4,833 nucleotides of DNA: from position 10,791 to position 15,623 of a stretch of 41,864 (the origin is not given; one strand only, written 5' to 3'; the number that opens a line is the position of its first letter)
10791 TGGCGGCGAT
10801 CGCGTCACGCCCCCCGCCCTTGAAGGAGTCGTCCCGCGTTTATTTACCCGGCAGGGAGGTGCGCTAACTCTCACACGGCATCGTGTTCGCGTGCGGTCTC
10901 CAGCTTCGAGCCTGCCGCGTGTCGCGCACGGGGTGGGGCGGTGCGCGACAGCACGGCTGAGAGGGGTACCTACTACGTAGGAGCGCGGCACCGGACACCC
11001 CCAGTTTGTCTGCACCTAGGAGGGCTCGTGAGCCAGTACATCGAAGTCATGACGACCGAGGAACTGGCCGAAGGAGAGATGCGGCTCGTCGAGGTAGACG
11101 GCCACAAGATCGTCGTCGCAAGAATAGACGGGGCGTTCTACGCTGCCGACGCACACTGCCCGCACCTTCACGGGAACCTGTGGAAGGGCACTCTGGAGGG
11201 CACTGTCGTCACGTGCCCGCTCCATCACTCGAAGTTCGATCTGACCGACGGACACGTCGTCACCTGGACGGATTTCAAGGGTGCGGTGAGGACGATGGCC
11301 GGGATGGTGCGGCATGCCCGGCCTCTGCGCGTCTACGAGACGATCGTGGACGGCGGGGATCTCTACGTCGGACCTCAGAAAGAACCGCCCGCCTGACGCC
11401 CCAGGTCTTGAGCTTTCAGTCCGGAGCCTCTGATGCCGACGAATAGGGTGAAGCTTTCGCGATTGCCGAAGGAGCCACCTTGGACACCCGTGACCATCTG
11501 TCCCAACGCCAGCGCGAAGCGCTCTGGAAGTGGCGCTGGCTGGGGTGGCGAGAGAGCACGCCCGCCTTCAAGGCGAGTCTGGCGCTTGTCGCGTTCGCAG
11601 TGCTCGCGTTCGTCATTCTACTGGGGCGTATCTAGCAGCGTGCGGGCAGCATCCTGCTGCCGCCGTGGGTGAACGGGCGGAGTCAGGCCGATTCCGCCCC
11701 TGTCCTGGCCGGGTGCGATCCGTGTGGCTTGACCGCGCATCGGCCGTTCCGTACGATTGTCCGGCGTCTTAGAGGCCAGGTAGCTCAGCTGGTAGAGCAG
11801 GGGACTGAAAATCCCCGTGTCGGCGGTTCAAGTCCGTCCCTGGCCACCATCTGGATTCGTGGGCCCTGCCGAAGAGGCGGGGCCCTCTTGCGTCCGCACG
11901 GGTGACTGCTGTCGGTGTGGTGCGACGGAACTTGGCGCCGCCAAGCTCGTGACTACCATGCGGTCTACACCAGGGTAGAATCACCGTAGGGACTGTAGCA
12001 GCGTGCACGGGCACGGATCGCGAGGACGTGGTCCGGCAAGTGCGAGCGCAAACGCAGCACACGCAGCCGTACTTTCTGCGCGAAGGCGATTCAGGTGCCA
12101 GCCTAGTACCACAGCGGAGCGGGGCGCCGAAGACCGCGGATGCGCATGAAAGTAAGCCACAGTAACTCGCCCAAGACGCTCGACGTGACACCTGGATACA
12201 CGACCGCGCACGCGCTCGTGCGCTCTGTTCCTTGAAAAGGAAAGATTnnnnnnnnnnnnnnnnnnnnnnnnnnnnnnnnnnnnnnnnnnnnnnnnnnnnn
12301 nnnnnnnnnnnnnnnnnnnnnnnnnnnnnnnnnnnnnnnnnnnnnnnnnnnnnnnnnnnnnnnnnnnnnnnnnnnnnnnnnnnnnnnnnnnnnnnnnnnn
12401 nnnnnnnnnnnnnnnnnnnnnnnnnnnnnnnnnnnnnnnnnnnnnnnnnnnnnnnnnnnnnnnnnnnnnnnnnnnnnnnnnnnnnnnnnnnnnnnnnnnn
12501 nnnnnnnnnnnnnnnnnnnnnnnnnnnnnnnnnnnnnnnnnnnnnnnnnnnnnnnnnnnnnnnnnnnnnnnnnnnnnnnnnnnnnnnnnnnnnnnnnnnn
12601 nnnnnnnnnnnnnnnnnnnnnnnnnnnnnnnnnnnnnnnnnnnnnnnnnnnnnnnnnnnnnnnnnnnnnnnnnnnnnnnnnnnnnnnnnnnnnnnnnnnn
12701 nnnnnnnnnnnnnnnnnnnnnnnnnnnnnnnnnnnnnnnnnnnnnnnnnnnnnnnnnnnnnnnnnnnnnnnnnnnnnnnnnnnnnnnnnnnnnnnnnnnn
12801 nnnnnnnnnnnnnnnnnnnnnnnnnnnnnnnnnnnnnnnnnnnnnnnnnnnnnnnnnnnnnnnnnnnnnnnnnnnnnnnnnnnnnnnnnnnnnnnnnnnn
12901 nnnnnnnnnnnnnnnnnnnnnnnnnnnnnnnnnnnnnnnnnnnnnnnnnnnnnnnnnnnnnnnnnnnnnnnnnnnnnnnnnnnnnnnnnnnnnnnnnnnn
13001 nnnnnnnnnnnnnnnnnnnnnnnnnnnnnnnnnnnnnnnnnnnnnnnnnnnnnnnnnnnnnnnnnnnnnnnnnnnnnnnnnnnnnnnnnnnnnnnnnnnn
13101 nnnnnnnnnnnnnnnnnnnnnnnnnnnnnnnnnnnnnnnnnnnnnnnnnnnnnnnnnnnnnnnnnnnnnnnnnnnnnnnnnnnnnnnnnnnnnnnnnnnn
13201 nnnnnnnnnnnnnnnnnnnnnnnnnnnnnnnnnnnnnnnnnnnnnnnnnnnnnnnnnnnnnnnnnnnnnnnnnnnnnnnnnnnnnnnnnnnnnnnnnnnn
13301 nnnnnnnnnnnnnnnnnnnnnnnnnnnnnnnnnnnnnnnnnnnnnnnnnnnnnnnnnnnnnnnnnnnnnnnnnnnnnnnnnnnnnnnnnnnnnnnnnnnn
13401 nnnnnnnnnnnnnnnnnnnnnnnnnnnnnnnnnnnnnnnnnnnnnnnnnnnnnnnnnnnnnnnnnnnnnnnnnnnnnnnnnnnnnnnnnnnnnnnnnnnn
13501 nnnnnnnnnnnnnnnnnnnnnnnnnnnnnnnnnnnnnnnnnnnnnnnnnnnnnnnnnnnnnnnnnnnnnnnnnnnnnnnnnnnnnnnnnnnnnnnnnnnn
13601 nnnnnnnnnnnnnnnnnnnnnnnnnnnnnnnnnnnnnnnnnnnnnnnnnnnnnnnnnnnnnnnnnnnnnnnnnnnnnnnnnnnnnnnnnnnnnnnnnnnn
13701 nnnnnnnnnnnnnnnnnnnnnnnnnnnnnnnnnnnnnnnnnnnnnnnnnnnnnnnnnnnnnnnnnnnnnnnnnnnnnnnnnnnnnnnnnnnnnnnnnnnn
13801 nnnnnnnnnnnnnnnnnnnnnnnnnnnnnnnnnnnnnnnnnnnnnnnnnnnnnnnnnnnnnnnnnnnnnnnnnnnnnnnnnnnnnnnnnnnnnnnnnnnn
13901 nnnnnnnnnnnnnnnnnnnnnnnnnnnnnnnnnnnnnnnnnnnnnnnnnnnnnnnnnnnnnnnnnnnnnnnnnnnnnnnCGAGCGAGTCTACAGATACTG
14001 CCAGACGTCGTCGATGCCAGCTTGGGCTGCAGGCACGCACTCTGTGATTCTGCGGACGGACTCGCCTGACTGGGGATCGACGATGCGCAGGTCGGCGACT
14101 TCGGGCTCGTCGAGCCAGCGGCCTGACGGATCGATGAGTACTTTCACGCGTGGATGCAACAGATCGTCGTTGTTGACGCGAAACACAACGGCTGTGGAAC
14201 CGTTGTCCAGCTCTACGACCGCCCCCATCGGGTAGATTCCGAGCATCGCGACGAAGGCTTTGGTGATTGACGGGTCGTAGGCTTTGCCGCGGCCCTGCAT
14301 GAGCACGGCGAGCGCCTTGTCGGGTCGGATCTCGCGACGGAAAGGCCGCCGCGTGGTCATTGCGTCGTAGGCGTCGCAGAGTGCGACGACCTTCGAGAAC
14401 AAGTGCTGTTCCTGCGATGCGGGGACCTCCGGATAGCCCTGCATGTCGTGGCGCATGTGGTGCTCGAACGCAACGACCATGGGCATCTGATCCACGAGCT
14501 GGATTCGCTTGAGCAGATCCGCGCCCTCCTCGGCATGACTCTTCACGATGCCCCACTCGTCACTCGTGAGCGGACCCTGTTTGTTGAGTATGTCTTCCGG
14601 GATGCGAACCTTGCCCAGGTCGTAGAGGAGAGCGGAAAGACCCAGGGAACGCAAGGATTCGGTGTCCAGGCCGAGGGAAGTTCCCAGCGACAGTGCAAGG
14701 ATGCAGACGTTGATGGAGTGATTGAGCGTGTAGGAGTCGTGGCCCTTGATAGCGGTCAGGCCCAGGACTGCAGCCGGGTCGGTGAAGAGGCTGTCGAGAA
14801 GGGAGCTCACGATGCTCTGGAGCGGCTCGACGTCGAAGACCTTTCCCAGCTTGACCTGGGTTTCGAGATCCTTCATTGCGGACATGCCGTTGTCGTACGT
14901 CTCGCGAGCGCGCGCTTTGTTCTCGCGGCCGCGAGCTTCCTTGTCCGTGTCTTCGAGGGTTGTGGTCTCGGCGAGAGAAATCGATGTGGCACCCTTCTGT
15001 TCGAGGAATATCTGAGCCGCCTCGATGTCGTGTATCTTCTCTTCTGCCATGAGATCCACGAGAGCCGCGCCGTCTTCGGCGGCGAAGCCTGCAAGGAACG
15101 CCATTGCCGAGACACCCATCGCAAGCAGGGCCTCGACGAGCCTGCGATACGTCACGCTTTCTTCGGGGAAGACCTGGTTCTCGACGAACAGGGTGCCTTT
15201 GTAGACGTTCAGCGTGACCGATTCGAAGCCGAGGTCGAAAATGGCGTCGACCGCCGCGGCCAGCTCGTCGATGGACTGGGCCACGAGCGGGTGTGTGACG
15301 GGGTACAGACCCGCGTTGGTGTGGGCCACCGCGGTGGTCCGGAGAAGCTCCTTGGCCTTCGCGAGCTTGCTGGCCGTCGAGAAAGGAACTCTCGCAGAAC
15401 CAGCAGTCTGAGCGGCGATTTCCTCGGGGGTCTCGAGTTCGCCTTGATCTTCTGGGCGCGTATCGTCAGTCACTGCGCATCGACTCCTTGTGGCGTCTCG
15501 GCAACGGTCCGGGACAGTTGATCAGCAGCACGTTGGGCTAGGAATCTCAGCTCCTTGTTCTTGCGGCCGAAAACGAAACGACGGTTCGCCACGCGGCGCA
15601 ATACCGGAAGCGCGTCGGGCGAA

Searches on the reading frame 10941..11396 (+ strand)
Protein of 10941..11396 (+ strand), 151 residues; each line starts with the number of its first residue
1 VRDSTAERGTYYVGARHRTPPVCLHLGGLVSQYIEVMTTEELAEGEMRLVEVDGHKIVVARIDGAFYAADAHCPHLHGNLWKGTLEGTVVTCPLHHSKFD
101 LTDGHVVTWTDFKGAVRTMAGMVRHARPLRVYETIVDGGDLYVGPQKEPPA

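Call 29: search_protein_families(library=pfam, proteins=[window:10941-11396:+], max_evalue=0.00001)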
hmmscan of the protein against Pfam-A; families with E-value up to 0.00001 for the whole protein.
window:10941-11396:+ (151 aa): 2 families
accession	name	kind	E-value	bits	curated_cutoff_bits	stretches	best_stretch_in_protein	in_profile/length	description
PF00355.32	Rieske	-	1.9e-17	63.4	20.3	1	34-111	3-80/88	Rieske [2Fe-2S] domain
PF13806.12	Rieske_2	-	4.6e-11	43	27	1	32-143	1-103/104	Rieske-like [2Fe-2S] domain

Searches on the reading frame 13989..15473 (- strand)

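Call 30: search_protein_families(library=pfam, proteins=[window:13989-15473:-], max_evalue=0.00001)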
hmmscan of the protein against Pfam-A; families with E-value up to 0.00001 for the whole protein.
window:13989-15473:- (494 aa): 2 families
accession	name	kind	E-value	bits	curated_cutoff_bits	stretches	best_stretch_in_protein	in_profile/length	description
PF13487.12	HD_5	-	4.7e-24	85.5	27.2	1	245-403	10-170/170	HD domain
PF01966.28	HD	-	7.9e-12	45.9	22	1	249-372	1-116/116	HD domain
